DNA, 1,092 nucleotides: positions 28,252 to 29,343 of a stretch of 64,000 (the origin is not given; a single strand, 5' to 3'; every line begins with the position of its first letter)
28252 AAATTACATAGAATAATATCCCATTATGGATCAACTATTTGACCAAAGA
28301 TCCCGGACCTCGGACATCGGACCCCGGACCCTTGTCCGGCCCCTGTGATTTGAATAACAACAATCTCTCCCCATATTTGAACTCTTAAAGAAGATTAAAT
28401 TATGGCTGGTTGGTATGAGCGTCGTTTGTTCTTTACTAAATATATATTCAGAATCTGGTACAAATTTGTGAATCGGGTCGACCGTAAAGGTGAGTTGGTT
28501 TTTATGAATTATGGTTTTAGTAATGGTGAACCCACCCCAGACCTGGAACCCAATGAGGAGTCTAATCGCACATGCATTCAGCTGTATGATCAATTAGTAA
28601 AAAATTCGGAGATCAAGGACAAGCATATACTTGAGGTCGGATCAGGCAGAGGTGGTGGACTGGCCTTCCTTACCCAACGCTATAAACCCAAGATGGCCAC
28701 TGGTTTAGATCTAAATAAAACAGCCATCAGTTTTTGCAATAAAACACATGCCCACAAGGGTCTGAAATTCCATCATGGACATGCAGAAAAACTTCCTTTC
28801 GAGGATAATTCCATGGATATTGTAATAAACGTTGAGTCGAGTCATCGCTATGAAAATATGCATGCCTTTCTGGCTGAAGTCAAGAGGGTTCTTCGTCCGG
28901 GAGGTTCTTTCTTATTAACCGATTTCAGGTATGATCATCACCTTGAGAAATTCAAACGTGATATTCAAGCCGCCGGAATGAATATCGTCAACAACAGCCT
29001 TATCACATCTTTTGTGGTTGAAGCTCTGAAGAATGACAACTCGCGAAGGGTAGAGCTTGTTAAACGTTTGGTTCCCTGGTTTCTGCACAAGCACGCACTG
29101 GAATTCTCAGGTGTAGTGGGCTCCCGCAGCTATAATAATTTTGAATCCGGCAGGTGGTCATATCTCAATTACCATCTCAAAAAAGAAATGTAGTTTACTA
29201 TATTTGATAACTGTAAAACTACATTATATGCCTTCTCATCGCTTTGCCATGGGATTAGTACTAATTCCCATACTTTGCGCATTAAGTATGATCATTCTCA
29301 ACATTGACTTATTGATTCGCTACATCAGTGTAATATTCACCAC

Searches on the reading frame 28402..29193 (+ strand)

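Call 54: search_protein_families(library=pfam, proteins=[window:28402-29193:+], max_evalue=0.001)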
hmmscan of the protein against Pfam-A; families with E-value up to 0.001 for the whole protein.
window:28402-29193:+ (263 aa): 10 families
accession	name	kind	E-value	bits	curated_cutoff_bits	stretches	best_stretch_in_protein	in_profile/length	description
PF08241.18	Methyltransf_11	-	3.3e-21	76.2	21.2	1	77-171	1-94/95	Methyltransferase domain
PF13649.12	Methyltransf_25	-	4.2e-18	66.3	27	1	76-168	1-97/97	Methyltransferase domain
PF13847.12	Methyltransf_31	-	4.8e-17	62.4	27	1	72-188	3-122/145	Methyltransferase domain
PF13489.12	Methyltransf_23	-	7.7e-10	39.2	27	1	56-211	7-152/164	Methyltransferase domain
PF08242.18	Methyltransf_12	-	1.1e-09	39.4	30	1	77-169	1-97/98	Methyltransferase domain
PF05148.21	Methyltransf_8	-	2.5e-07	31.2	27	1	129-209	114-195/219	Hypothetical methyltransferase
PF01209.24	Ubie_methyltran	-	3.5e-07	30.2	20.1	1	72-175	47-154/233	ubiE/COQ5 methyltransferase family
PF05175.20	MTS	-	1.3e-05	25.4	23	1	68-172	30-138/170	Methyltransferase small domain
PF13578.12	Methyltransf_24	-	0.00025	22.3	26.3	1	77-174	1-104/105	Methyltransferase domain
PF02353.26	CMAS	-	0.00044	20.1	27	1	74-188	64-180/273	Mycolic acid cyclopropane synthetase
